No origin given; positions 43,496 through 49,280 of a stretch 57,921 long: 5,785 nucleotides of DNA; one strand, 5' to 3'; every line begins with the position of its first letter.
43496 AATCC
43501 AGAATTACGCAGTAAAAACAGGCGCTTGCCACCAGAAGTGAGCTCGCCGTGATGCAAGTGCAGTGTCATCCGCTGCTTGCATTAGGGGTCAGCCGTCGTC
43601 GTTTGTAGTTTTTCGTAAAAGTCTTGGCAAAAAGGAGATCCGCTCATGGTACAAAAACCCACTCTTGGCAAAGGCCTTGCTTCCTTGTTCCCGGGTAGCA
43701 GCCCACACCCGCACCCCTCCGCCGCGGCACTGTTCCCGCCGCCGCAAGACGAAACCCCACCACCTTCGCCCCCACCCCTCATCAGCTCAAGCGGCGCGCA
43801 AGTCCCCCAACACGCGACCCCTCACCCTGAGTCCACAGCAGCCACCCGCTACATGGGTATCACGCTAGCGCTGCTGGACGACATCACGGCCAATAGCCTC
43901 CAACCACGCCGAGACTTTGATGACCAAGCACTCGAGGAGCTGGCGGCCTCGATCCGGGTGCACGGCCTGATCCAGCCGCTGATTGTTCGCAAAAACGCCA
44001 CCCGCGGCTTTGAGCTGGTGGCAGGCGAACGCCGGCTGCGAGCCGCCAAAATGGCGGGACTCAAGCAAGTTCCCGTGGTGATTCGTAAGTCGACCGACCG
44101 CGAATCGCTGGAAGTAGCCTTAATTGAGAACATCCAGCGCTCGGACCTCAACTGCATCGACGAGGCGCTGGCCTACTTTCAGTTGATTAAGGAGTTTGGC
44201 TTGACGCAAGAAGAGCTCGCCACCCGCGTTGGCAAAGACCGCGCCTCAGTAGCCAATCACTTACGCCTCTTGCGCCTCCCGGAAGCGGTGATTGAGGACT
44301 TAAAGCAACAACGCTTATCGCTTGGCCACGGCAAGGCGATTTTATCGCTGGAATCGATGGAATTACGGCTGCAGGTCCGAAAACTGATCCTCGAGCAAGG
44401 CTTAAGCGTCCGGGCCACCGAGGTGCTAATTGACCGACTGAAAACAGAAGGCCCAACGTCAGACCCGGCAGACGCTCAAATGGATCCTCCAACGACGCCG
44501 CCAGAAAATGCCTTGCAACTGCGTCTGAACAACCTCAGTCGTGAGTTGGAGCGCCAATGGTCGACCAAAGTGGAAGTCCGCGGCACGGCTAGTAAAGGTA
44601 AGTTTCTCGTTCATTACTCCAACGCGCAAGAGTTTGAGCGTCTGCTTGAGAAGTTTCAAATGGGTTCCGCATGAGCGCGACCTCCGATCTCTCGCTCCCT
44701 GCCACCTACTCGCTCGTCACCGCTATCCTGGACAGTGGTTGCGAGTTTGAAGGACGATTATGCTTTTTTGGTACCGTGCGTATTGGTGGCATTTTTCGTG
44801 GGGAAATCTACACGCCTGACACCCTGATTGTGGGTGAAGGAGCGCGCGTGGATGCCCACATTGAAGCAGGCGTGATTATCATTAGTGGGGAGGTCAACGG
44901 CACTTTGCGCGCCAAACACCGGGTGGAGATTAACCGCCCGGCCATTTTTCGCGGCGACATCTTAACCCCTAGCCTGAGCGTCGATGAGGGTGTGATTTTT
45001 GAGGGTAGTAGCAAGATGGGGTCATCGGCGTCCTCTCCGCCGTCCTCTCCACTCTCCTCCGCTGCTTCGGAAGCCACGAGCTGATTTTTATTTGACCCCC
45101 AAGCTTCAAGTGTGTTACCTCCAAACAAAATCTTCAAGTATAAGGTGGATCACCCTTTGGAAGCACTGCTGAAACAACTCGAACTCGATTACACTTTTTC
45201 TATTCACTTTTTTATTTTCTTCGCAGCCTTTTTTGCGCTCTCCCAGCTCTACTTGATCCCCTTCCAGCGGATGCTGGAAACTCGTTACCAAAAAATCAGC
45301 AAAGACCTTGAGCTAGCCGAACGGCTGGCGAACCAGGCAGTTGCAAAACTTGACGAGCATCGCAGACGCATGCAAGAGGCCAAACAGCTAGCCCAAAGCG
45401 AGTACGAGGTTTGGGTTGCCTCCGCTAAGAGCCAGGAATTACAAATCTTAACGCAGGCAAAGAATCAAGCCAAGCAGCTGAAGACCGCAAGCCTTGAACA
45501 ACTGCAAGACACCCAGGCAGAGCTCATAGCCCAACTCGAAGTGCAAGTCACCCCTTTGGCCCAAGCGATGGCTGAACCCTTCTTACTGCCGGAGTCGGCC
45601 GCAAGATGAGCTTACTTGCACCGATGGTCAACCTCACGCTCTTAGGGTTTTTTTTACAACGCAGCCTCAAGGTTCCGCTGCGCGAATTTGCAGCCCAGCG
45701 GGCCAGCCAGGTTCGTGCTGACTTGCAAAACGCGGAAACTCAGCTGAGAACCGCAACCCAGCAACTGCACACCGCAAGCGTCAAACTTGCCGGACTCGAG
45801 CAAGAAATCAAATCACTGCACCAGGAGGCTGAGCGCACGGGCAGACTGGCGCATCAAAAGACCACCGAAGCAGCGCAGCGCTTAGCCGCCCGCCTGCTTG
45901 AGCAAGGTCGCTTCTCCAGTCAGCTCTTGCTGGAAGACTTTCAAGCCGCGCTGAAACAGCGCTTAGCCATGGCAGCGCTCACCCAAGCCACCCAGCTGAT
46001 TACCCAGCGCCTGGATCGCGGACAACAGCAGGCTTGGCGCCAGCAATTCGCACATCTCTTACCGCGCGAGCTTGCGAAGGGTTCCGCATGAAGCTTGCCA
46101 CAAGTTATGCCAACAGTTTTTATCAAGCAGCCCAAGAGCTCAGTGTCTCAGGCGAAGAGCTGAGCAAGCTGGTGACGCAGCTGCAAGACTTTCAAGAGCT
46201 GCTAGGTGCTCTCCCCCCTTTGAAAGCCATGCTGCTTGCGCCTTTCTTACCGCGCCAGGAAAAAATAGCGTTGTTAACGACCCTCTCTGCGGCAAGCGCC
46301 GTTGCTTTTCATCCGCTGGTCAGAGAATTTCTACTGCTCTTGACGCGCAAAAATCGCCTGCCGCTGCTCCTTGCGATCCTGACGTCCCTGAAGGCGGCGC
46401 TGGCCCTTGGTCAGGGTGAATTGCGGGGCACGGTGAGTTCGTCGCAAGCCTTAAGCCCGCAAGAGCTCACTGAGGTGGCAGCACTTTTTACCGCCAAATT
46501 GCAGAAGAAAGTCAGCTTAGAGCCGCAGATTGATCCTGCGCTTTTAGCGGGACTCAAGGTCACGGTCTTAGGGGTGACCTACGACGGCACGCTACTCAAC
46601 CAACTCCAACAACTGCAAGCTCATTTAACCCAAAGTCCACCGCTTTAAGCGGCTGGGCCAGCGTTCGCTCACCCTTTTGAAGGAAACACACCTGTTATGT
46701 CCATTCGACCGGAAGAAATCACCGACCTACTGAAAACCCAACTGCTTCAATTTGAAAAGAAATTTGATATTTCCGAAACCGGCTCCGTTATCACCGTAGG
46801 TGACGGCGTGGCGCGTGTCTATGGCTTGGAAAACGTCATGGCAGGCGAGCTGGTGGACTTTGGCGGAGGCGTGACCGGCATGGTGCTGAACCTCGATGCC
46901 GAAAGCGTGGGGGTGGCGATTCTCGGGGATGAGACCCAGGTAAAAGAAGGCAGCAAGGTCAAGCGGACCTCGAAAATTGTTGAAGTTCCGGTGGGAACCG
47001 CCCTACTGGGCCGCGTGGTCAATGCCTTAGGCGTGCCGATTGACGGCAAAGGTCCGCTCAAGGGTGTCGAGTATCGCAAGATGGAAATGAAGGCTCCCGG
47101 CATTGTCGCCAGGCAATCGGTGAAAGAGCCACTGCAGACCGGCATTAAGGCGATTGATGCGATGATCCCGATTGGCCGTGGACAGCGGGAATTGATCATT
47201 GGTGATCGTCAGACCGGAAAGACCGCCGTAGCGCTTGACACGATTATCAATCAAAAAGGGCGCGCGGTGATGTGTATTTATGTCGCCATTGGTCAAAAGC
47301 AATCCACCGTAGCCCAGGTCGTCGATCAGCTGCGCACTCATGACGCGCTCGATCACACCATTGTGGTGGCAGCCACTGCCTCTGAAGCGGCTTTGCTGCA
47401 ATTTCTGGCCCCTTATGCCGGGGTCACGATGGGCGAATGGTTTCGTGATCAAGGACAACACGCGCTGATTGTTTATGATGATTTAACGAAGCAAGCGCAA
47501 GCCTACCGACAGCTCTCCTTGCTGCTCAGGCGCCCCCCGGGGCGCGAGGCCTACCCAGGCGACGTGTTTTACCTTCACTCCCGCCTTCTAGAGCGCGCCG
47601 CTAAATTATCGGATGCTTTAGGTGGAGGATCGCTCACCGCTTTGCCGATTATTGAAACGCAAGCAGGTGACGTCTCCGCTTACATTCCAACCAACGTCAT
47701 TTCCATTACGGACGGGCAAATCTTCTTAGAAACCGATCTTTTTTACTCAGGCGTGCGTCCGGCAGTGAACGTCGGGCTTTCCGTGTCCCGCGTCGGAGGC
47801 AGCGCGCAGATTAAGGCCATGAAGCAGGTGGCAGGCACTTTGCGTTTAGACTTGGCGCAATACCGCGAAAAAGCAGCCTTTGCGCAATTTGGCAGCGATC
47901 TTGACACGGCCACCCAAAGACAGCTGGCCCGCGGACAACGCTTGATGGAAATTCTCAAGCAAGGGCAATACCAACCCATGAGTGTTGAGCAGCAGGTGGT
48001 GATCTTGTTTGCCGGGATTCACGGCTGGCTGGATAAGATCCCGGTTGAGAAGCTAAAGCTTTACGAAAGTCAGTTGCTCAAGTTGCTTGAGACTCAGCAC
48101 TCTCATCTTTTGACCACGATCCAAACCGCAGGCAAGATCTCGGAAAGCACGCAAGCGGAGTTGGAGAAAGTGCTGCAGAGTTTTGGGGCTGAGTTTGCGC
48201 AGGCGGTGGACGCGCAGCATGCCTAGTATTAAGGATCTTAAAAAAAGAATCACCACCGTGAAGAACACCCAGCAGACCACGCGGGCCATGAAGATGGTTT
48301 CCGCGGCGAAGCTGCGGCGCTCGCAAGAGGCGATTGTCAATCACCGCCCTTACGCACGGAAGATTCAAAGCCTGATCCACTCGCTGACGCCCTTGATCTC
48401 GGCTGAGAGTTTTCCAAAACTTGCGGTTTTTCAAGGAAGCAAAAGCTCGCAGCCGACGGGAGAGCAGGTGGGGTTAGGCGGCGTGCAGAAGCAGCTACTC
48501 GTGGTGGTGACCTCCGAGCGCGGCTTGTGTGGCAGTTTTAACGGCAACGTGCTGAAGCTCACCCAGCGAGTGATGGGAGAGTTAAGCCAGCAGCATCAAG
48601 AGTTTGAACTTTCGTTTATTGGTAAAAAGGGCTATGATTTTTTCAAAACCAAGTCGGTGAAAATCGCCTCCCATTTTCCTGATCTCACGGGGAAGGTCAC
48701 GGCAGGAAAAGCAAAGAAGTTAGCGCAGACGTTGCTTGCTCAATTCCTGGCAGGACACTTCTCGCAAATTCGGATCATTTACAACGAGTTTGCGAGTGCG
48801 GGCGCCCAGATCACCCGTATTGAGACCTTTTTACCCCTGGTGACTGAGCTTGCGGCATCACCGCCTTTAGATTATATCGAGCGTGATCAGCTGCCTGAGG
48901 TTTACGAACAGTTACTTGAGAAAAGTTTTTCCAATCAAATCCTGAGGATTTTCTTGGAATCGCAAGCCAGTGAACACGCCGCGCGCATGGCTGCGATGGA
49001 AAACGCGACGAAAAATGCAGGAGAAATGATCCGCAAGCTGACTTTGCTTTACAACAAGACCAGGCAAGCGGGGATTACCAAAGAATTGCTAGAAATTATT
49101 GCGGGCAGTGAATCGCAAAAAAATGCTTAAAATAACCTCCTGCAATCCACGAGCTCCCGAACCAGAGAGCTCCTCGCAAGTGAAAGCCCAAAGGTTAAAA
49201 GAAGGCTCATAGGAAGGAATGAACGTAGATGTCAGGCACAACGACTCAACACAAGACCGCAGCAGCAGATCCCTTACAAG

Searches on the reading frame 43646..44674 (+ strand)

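Call 11: search_protein_families(library=pfam, proteins=[window:43646-44674:+], max_evalue=0.01)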
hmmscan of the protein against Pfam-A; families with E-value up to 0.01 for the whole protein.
window:43646-44674:+ (342 aa): 5 families
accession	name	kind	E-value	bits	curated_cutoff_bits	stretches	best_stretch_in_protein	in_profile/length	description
PF17762.8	HTH_ParB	-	6.8e-33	113.3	22.6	1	167-266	2-101/102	ParB HTH domain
PF02195.25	ParB_N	-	8.8e-33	112.7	26.3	1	77-164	8-95/95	ParB N-terminal domain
PF23552.2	ParB_C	-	0.00012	21.9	23.8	1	296-338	7-50/50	ParB dimerisation domain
PF01381.28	HTH_3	-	0.002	18.6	23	1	180-203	4-27/55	Helix-turn-helix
PF20432.4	Xre-like-HTH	-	0.0081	16.9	25.8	0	176-206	14-43/63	Antitoxin Xre-like helix-turn-helix domain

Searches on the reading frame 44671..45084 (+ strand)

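Call 11: search_protein_families(library=pfam, proteins=[window:44671-45084:+], max_evalue=0.01)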
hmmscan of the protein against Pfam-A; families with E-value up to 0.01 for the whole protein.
window:44671-45084:+ (137 aa): 1 family
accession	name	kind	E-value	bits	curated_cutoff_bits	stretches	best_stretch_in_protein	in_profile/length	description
PF04519.19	Bactofilin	-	2.3e-24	85.9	27.9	1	19-114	2-97/98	Polymer-forming cytoskeletal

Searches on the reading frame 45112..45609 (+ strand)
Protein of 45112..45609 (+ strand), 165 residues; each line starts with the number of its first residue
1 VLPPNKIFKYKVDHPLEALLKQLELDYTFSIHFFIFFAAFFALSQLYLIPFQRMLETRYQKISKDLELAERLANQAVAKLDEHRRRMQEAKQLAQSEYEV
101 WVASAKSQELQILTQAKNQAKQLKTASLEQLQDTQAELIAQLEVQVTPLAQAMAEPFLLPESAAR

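Call 11: search_protein_families(library=pfam, proteins=[window:45112-45609:+], max_evalue=0.01)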
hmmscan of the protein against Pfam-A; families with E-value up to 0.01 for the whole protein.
window:45112-45609:+ (165 aa): 1 family
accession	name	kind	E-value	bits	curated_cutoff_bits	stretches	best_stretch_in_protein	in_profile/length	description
PF00430.23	ATP-synt_B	-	1.1e-11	45.4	28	1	31-155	4-128/132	ATP synthase B/B' CF(0)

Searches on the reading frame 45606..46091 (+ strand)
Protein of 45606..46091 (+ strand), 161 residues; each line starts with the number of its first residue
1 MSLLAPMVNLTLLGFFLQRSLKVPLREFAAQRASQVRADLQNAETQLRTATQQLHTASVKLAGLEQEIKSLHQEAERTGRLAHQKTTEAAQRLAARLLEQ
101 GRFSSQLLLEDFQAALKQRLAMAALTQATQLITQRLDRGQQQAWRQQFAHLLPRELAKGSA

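Call 11: search_protein_families(library=pfam, proteins=[window:45606-46091:+], max_evalue=0.01)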
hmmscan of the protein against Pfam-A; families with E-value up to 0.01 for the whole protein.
window:45606-46091:+ (161 aa): 3 families
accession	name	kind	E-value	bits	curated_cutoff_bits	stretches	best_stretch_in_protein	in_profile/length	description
PF00430.23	ATP-synt_B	-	6.5e-07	29.9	28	1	4-132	3-131/132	ATP synthase B/B' CF(0)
PF11599.14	AviRa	-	0.0049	16.8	25.7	1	44-147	87-183/232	RRNA methyltransferase AviRa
PF13851.11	GAS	-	0.005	16.7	32.3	1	31-138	78-188/200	Growth-arrest specific micro-tubule binding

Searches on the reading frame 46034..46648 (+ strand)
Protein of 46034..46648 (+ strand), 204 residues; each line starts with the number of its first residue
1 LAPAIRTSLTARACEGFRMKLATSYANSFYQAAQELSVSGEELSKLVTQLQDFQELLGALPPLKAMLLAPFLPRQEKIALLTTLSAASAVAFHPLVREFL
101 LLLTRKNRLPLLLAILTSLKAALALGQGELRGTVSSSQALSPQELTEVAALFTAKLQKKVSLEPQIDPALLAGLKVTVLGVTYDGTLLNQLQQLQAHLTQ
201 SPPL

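Call 11: search_protein_families(library=pfam, proteins=[window:46034-46648:+], max_evalue=0.01)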
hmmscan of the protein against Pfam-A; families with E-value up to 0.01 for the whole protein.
window:46034-46648:+ (204 aa): 1 family
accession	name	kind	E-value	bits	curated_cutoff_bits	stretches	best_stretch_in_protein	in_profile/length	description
PF00213.23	OSCP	-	3.9e-29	102.4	22.3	1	22-198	2-172/172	ATP synthase delta (OSCP) subunit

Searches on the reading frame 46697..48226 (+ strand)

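Call 11: search_protein_families(library=pfam, proteins=[window:46697-48226:+], max_evalue=0.01)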
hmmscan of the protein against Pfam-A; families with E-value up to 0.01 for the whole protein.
window:46697-48226:+ (509 aa): 4 families
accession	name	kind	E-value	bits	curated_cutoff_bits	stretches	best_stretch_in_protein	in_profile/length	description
PF00006.31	ATP-synt_ab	-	1.6e-84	283.3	29.5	1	149-364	1-213/213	ATP synthase alpha/beta family, nucleotide-binding domain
PF00306.32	ATP-synt_ab_C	-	4e-49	166.6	27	1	371-496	1-126/126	ATP synthase alpha/beta chain, C terminal domain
PF02874.29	ATP-synt_ab_N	-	5.2e-16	59.4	20.9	1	26-91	3-68/69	ATP synthase alpha/beta family, beta-barrel domain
PF06745.19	ATPase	-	0.00037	20.4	26.6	1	147-211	2-69/231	KaiC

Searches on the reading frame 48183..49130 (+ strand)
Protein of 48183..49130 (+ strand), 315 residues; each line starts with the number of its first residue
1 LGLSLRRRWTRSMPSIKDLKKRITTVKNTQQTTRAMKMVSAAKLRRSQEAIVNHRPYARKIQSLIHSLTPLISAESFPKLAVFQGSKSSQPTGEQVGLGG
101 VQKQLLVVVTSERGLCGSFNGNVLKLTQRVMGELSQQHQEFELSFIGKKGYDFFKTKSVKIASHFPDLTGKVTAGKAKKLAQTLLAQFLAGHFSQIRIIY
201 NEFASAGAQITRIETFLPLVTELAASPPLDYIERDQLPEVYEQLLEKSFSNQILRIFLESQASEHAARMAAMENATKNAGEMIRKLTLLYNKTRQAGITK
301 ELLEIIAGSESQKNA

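Call 11: search_protein_families(library=pfam, proteins=[window:48183-49130:+], max_evalue=0.01)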
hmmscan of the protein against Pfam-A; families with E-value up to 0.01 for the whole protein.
window:48183-49130:+ (315 aa): 2 families
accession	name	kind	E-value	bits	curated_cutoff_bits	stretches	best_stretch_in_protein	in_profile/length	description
PF00231.24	ATP-synt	-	5.4e-87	292.6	39.9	1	15-310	1-283/285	ATP synthase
PF11315.13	Med30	-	0.0014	19.5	28.1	0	173-230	43-99/147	Mediator complex subunit 30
